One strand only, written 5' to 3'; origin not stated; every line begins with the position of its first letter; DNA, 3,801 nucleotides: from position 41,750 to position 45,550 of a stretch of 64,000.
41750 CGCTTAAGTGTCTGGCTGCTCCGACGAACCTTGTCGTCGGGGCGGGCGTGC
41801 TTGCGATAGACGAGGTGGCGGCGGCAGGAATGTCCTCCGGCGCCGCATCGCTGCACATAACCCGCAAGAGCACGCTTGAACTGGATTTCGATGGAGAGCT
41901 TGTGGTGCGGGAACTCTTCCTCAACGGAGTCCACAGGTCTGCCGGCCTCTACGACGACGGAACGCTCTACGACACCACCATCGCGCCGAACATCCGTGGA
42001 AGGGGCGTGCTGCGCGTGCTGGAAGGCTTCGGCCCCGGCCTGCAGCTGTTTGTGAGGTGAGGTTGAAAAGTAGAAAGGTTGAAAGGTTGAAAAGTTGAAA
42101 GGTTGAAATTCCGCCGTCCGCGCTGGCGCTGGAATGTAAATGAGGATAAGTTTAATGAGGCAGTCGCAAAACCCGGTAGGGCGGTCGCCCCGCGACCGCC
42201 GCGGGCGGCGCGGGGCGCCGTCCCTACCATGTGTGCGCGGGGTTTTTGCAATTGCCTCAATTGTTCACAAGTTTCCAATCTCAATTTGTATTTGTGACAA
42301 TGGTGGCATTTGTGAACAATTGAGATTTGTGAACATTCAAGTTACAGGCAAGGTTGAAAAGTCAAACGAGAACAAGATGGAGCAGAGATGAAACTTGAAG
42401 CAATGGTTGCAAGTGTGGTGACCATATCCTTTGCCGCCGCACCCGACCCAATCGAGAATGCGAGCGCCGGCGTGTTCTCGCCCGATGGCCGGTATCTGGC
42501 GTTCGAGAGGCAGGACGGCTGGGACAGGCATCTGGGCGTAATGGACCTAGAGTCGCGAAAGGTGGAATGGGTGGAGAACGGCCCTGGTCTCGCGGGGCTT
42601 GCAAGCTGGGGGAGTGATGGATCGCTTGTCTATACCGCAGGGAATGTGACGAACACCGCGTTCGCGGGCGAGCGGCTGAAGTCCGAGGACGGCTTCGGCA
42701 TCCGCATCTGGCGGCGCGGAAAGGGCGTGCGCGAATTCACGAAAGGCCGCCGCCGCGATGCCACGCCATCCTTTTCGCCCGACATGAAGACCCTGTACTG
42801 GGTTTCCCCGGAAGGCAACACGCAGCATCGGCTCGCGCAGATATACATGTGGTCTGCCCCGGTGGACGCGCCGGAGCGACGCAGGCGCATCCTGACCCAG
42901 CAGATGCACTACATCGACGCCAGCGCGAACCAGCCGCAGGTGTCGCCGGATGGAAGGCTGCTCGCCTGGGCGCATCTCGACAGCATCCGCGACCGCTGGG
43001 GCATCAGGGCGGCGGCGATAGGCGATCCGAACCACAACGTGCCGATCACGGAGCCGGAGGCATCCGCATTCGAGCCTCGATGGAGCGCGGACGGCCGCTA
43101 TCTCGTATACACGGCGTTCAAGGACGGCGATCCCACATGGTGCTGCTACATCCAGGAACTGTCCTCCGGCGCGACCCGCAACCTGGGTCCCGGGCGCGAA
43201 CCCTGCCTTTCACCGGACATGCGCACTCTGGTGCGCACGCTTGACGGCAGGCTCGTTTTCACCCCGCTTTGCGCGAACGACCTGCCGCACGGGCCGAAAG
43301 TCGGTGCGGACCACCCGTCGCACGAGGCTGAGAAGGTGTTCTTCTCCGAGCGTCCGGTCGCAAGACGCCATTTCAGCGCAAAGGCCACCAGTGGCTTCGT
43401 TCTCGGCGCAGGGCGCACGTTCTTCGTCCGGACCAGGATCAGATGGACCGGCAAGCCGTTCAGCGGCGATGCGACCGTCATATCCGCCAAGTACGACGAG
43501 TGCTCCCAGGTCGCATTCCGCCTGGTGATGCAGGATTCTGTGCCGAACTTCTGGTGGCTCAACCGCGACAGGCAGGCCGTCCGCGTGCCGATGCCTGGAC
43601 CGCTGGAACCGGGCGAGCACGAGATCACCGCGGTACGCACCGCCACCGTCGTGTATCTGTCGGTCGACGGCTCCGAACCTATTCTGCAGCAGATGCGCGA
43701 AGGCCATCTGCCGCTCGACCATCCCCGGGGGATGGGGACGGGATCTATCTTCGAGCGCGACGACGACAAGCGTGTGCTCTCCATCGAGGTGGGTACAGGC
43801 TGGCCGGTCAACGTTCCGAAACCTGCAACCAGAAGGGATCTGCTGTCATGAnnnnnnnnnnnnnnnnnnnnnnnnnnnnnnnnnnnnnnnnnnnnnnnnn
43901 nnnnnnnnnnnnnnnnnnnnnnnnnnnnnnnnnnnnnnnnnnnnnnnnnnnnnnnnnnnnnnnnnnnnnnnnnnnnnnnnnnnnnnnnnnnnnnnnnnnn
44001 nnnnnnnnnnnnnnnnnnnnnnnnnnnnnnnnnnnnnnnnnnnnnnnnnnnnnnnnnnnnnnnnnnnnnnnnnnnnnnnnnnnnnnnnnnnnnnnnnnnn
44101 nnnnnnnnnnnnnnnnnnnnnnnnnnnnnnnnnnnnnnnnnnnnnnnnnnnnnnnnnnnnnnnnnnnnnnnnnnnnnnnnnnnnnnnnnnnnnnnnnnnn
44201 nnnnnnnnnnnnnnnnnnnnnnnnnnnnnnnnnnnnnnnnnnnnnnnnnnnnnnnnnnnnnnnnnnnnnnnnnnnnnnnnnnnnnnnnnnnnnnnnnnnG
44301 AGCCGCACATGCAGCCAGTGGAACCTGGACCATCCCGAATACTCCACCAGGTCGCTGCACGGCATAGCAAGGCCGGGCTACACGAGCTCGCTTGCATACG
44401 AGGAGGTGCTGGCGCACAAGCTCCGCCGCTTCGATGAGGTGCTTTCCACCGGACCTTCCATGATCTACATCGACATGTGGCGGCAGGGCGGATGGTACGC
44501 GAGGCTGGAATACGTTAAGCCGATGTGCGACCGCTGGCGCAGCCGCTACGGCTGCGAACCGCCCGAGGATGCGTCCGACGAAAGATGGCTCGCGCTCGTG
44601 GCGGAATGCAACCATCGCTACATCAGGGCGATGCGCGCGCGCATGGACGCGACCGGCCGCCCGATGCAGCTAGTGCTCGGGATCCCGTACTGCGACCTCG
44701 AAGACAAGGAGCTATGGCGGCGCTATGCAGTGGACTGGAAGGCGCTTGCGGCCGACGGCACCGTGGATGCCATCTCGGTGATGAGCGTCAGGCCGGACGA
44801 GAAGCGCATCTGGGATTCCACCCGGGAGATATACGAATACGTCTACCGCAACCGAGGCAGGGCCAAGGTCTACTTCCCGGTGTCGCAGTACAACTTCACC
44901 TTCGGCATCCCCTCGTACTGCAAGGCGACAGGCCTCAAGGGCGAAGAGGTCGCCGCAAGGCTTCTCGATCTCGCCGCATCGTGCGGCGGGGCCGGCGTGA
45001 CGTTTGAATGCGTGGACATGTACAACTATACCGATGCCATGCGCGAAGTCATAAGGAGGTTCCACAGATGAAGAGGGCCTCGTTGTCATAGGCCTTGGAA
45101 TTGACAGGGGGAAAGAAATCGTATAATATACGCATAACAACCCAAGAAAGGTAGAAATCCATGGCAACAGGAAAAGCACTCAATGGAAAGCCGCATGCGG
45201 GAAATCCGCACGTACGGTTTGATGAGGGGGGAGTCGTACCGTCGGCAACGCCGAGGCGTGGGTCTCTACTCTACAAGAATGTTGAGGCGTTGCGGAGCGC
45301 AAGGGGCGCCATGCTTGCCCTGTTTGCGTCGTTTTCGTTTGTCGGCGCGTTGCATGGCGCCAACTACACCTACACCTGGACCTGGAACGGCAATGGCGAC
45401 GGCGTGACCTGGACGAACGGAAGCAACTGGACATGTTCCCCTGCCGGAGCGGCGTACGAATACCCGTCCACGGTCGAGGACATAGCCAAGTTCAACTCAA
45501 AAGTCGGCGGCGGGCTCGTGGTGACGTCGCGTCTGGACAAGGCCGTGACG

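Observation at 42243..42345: AT-rich 100-nt island after giant 1 with three direct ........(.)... repeats, one inverted copy and three CAATTG palindromes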

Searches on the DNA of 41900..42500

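Call 11: search_rna_families(source=window, start=41900, end=42500, threshold=evalue, max_evalue=10)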
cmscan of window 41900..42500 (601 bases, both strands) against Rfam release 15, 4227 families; matches with E-value up to 10: 8.
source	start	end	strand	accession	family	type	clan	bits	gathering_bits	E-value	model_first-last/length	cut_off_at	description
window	42056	42128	+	RF01306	sR52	Gene; snRNA; snoRNA; CD-box;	-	20.8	50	0.051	1-60/60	no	Small nucleolar RNA sR52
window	42256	42324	+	RF00780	MIR477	Gene; miRNA;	-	18.9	65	0.29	17-84/99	no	MIR477 microRNA precursor family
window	42254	42330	+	RF03800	mir-4477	Gene; miRNA;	-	18.8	74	0.79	1-81/81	no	mir-4477 microRNA precursor family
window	42189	42253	-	RF02770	Ysr224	Gene; sRNA;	-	17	70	0.42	1-107/107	no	Yersinia sRNA 224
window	42242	42336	-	RF00452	MIR172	Gene; miRNA;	-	16.6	70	0.97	1-114/114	no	mir-172 microRNA precursor family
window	42245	42316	+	RF04099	MIR837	Gene; miRNA;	-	16.4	117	2.5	1-122/122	no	MIR837 microRNA precursor family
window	42254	42326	-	RF03800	mir-4477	Gene; miRNA;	-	16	74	4.3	1-81/81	no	mir-4477 microRNA precursor family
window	42255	42325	-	RF00735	mir-367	Gene; miRNA;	-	15.7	54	2.3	1-68/68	no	mir-367 microRNA precursor family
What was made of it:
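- No Rfam family matches (call 11).
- Tried and rejected: Rfam search of the gap at a permissive threshold: only chance-level microRNA and snoRNA hits (call 11).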

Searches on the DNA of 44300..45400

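Call 85: search_rna_families(source=window, start=44300, end=45400, threshold=evalue, max_evalue=0.01, show_alignments=1)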
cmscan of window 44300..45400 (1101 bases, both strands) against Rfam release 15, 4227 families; matches with E-value up to 0.01: 1.
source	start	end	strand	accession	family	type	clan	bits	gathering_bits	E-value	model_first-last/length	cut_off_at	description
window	45186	45274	+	RF00029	Intron_gpII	Intron;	-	47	40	7.5e-08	1-77/77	no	Group II catalytic intron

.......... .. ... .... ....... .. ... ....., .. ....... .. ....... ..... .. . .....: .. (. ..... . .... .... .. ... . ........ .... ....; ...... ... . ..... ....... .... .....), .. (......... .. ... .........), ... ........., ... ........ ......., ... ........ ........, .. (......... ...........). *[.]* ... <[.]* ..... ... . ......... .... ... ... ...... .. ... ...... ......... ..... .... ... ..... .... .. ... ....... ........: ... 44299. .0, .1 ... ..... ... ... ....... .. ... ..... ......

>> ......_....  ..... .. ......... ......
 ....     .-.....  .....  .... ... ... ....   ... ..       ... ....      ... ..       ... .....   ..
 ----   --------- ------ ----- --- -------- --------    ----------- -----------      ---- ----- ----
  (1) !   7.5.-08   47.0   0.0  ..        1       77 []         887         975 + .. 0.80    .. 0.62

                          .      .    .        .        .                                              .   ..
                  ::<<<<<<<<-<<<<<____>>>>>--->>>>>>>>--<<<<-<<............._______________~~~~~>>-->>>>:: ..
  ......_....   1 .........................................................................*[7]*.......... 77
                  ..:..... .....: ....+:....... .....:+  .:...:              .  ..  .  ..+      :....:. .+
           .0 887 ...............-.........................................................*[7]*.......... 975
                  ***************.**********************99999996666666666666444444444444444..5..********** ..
